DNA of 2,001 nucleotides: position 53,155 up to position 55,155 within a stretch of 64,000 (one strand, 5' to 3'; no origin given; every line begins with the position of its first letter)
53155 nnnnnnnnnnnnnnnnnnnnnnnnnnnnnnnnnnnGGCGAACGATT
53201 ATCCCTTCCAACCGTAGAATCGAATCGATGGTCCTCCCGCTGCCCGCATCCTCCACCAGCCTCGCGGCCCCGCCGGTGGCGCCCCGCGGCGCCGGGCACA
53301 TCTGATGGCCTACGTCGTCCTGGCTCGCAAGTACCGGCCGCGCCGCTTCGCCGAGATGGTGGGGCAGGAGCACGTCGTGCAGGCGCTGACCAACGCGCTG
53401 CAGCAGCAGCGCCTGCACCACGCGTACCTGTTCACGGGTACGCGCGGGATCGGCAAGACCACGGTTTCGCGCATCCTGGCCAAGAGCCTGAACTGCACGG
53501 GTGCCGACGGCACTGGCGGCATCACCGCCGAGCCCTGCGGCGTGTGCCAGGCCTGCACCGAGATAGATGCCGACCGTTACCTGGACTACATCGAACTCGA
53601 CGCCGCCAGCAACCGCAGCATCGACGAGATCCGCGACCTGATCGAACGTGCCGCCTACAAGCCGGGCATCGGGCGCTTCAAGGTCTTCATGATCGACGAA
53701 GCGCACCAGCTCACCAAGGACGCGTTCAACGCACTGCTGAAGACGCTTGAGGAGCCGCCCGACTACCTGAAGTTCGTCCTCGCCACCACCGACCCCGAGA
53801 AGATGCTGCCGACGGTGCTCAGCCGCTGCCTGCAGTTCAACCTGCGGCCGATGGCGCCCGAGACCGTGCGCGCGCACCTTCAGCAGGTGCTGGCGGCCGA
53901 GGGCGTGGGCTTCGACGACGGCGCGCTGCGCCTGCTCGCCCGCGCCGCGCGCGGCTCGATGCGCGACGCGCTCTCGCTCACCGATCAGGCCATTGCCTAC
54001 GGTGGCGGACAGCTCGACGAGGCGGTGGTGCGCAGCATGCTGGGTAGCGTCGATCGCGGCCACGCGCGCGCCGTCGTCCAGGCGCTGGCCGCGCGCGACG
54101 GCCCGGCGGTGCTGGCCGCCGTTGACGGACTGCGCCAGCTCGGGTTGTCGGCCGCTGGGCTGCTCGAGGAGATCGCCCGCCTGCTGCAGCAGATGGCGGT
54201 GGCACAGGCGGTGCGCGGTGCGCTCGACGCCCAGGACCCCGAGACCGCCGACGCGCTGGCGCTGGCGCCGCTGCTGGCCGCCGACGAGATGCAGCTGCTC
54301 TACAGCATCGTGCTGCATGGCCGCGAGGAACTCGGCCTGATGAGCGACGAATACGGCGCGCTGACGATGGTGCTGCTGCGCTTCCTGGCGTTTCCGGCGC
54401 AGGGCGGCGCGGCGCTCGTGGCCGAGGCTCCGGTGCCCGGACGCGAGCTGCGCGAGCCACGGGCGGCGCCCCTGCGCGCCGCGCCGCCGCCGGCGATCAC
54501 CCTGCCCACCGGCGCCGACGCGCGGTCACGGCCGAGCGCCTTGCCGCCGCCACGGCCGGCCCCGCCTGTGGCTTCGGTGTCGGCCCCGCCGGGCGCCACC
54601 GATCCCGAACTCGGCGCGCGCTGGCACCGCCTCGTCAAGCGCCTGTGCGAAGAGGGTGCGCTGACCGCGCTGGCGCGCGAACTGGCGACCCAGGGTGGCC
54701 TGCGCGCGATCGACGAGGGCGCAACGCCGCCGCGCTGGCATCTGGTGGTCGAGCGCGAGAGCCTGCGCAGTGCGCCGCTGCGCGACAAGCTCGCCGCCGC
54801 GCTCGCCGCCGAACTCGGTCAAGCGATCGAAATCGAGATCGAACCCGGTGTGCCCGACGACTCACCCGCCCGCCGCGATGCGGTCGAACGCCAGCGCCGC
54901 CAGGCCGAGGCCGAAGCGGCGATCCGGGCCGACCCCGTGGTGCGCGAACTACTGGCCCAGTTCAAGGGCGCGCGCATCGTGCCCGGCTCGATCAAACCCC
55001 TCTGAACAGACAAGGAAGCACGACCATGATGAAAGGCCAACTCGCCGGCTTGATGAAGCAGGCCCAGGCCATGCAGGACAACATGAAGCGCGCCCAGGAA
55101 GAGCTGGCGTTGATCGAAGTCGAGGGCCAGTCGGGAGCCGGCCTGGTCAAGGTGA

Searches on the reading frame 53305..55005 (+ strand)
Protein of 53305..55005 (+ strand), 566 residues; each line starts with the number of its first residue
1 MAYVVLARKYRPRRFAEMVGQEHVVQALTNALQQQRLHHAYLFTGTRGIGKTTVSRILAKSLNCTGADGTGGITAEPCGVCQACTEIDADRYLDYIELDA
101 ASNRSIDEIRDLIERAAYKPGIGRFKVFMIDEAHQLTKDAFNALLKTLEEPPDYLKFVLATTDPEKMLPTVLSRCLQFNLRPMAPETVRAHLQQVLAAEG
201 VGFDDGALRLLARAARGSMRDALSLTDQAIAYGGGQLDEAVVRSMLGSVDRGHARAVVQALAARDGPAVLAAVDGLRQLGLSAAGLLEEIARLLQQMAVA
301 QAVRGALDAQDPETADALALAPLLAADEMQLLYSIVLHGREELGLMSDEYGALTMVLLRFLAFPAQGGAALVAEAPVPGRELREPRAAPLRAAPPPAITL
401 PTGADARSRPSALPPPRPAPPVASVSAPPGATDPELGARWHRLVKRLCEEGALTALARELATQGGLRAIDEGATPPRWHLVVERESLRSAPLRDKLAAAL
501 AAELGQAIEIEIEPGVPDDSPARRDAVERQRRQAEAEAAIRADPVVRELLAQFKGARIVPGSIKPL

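Call 55: search_protein_families(library=pfam, proteins=[window:53305-55005:+], max_evalue=0.00001)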
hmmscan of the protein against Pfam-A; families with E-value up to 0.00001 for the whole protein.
window:53305-55005:+ (566 aa): 6 families
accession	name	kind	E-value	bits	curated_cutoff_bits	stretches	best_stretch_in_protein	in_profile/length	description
PF13177.12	DNA_pol3_delta2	-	2.4e-42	145.1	27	1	20-183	1-160/161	DNA polymerase III, delta subunit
PF22608.2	DNAX_ATPase_lid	-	3.9e-23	81.4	27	1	188-235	2-49/49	DNA polymerase III clamp loader subunit, ATPase lid domain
PF12169.13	DNA_pol3_gamma3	-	8e-15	55.3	24.4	1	238-362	2-129/143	DNA polymerase III subunits gamma and tau domain III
PF00004.35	AAA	-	4.6e-10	40.5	21.2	1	42-176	2-124/131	ATPase family associated with various cellular activities (AAA)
PF13401.12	AAA_22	-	3.9e-08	34.1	27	1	41-161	8-122/130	AAA domain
PF05496.18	RuvB_N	-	9.3e-08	32.4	27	1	11-85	2-80/159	Holliday junction DNA helicase RuvB P-loop domain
